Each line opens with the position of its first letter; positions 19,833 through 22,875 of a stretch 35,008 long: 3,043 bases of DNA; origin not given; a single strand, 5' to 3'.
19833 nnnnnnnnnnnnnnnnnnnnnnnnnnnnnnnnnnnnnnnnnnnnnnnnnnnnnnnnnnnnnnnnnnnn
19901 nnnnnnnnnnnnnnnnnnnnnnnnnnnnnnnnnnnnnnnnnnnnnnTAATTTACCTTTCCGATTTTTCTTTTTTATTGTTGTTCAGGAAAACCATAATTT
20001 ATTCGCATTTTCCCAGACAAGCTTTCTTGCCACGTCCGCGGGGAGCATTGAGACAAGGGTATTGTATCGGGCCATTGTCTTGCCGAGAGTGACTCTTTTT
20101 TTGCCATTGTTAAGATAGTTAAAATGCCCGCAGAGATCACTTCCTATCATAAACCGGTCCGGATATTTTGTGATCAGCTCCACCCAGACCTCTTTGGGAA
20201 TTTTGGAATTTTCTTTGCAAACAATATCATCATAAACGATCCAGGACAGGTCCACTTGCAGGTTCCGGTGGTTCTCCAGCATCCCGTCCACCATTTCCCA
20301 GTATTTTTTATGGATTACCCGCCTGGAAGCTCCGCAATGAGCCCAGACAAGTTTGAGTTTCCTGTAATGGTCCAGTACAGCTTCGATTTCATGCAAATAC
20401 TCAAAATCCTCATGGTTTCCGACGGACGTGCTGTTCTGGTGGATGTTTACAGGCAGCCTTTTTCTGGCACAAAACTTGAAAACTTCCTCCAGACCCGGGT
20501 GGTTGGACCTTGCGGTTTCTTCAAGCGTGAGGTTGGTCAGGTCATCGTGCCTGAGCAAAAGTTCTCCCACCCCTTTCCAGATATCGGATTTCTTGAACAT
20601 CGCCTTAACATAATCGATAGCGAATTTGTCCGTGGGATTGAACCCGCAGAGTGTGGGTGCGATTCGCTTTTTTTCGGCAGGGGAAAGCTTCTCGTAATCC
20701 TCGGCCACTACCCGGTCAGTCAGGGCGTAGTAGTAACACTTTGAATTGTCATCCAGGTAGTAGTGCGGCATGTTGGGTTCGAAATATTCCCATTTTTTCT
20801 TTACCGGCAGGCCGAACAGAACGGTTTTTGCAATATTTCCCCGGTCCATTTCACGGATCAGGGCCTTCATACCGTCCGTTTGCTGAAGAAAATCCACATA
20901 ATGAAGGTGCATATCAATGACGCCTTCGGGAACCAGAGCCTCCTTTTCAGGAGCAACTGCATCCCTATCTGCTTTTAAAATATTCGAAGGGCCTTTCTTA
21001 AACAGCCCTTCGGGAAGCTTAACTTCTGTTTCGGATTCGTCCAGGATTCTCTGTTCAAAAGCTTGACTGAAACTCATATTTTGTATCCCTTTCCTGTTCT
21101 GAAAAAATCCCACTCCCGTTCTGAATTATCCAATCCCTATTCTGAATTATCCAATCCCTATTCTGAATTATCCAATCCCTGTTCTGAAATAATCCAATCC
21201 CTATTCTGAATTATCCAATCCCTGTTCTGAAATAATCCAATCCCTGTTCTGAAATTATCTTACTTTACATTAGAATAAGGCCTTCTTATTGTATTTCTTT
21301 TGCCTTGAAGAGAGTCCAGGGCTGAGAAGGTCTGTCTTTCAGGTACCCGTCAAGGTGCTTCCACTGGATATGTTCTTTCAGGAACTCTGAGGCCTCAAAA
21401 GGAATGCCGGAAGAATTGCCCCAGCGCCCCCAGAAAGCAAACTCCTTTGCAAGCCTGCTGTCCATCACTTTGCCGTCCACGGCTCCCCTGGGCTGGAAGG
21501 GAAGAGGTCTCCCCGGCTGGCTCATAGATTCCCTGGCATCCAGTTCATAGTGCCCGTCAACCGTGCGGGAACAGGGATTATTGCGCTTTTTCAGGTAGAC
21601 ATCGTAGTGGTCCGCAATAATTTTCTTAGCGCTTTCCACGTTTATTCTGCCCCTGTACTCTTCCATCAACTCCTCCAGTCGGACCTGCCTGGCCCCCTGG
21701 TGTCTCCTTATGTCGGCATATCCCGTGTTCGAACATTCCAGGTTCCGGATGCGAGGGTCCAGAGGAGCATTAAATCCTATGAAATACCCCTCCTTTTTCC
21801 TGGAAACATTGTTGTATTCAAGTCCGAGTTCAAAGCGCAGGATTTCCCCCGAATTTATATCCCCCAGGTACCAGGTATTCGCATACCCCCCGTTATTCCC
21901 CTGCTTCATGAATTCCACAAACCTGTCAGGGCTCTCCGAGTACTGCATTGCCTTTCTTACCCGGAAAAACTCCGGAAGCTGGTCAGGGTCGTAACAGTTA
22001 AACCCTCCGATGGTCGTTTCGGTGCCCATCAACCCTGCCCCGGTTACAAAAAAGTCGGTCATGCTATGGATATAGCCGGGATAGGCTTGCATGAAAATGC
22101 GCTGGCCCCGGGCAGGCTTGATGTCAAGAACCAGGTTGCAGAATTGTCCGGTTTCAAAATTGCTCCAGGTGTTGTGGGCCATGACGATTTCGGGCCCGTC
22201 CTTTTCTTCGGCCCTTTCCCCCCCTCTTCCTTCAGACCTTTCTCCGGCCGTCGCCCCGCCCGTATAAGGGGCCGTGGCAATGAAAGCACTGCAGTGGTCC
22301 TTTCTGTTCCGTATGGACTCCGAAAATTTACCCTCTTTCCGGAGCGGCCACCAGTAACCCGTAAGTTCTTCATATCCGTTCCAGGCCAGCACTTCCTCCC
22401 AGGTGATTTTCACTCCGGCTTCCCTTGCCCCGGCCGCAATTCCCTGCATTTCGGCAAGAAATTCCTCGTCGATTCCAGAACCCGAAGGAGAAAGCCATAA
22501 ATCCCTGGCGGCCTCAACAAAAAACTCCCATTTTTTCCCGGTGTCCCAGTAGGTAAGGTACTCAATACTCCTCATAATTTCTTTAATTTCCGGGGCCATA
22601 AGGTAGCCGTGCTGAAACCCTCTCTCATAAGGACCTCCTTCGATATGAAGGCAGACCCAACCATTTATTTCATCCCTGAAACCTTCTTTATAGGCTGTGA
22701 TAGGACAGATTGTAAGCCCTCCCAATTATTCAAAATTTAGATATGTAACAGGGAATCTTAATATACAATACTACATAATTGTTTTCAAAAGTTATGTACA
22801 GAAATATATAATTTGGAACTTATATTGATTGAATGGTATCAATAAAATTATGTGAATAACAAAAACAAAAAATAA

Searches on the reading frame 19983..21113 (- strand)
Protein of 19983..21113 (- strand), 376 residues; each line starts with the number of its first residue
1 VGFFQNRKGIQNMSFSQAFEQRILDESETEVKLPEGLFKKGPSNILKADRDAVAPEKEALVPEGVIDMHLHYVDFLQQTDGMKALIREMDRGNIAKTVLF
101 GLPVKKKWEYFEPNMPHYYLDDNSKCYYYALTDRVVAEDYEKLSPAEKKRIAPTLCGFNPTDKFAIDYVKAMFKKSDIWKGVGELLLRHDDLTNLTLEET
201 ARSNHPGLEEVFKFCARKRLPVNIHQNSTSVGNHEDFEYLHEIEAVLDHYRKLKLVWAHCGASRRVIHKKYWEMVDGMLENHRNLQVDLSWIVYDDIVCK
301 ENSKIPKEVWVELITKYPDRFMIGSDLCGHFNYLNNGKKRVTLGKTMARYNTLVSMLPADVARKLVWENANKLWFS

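Call 3: search_protein_families(library=pfam, proteins=[window:19983-21113:-], max_evalue=0.1)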
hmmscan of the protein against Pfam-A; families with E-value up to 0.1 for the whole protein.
window:19983-21113:- (376 aa): 2 families
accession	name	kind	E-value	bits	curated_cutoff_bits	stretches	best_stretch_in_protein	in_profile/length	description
PF04909.20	Amidohydro_2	-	8.4e-12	45.9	26.4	1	199-374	117-287/289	Amidohydrolase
PF09453.15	HIRA_B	-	0.0003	21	21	1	148-157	11-20/23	HIRA B motif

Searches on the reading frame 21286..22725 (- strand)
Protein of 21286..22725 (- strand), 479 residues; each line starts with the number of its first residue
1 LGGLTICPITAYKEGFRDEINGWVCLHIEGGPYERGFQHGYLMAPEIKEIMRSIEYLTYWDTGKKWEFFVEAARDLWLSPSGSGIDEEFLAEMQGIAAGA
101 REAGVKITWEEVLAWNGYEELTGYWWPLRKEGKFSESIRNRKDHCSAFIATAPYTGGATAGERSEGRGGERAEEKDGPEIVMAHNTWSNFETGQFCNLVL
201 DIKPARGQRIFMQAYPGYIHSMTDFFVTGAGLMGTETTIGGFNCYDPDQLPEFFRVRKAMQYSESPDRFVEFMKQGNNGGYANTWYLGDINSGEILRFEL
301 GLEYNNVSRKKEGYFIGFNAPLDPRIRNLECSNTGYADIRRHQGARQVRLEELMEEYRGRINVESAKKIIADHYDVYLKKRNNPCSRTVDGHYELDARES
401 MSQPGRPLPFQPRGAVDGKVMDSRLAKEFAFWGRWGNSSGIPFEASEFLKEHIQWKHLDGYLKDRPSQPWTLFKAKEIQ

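Call 3: search_protein_families(library=pfam, proteins=[window:21286-22725:-], max_evalue=0.1)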
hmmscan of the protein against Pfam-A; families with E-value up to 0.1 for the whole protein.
window:21286-22725:- (479 aa): 2 families
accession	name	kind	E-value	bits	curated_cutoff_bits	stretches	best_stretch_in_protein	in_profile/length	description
PF04916.18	Phospholip_B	-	1.1e-14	54.4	27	1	143-291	164-300/487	Phospholipase B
PF15840.10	ARL17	-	0.074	13.8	27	0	406-456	6-58/62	ADP-ribosylation factor-like protein 17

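Call 4: search_protein_families(library=padloc, proteins=[window:21286-22725:-], max_evalue=0.1)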
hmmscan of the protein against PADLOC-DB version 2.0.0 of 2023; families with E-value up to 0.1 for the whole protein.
window:21286-22725:- (479 aa): 0 families

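Call 5: search_protein_families(library=ncbifam, proteins=[window:21286-22725:-], max_evalue=0.1)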
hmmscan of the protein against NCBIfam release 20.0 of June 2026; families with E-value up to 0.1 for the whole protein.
window:21286-22725:- (479 aa): 1 family
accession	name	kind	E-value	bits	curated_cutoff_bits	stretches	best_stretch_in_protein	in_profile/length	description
NF040521.1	C45_proenzyme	subfamily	5e-33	114.8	85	2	179-384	103-295/313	C45 family autoproteolytic acyltransferase/hydrolase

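Call 62: find_related_loci(query=window:21286-22725:-, collection=metagenome_contigs, flank=8000)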
Query window:21286-22725:- (479 aa) in metagenome_contigs; peptide patterns used: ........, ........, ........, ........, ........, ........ (x = any residue, [..] = any of these).
296 stretches matched a pattern; 96 encode a relative of the query (tblastn E <= 1e-3); the best 80 are kept; 80 distinct loci.
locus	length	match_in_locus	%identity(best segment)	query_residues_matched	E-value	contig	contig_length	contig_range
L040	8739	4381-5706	68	9-475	0e+0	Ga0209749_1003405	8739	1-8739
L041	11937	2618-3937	66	9-473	0e+0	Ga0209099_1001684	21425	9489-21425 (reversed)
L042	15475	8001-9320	66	9-473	0e+0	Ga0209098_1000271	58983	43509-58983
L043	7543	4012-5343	66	9-477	0e+0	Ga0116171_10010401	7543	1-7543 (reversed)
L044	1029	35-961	100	169-477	0e+0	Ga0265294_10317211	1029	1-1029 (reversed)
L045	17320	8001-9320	66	14-477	0e+0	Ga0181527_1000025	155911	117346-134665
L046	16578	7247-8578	65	9-477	0e+0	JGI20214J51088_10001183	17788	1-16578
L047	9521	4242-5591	63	3-477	0e+0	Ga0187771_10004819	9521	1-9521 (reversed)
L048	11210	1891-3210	64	14-477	0e+0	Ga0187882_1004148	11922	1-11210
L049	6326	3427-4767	62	6-479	0e+0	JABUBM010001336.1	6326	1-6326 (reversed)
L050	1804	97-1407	62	14-477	0e+0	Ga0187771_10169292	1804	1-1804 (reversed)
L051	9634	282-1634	59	1-477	0e+0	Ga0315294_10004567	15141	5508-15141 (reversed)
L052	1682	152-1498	60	2-479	0e+0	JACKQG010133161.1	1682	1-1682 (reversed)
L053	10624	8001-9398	58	4-475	2e-180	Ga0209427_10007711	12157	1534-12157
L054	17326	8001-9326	68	9-475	0e+0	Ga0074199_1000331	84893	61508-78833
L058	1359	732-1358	100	1-209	2e-150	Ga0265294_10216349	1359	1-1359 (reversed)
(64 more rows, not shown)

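Call 63: list_cluster_members(proteins=[window:21286-22725:-, window:26675-27757:+, window:27968-30751:-])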
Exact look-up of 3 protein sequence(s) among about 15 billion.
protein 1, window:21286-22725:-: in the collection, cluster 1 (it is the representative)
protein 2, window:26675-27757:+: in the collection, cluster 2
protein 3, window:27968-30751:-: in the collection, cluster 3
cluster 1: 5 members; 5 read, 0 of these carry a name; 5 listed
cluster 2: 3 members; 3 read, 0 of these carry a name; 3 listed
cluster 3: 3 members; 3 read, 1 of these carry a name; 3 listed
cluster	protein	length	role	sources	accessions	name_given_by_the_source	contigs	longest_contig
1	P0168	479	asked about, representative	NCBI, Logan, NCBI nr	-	-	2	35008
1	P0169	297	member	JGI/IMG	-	-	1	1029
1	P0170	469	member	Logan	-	-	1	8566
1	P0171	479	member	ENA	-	-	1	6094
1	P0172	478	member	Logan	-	-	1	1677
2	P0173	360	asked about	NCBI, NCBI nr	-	-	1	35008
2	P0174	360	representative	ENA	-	-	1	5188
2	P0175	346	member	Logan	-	-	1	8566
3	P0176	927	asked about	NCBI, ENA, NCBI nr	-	-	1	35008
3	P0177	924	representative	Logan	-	-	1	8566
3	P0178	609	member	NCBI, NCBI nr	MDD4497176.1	MAG: alanine--tRNA ligase, partial [Methanosarcinaceae archaeon] | alanine--tRNA ligase [Methanosarcinaceae archaeon]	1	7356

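Call 64: find_encoding_contigs(protein=P0170, flank=10000, max_places=3)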
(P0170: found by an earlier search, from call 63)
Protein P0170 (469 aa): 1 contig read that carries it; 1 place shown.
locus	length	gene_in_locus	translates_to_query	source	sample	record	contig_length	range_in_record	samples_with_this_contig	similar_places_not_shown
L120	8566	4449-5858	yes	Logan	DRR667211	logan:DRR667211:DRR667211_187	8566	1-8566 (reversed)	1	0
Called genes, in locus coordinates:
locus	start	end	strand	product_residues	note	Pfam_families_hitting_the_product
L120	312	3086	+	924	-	PF01411:tRNA-synt_2c, PF07973:tRNA_SAD, PF02272:DHHA1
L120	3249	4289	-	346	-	PF02390:Methyltransf_4 (weak), PF08241:Methyltransf_11 (weak), PF09445:Methyltransf_15, PF13649:Methyltransf_25, PF13847:Methyltransf_31 (weak)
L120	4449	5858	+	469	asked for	PF04916:Phospholip_B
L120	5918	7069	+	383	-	PF04909:Amidohydro_2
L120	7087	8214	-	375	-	PF00180:Iso_dh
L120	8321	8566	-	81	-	?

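Call 65: find_encoding_contigs(protein=P0171, flank=10000, max_places=3)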
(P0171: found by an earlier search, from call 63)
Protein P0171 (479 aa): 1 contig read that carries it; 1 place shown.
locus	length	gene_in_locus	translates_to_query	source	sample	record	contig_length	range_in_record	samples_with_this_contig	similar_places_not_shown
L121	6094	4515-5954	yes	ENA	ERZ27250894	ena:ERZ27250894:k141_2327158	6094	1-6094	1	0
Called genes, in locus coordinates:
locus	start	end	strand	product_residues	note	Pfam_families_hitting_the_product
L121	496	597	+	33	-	-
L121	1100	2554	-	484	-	PF17191:RecG_wedge (faint), PF16900:REPA_OB_2 (faint), PF24903:OB_MEIOB_N (faint), PF01336:tRNA_anti-codon (weak), PF17244:CDC24_OB3 (faint), PF21473:OB_Ssb-like (faint)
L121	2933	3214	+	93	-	-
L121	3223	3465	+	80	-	-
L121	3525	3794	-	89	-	PF05016:ParE_toxin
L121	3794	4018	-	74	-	PF24434:DUF7557 (faint)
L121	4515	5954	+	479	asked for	PF04916:Phospholip_B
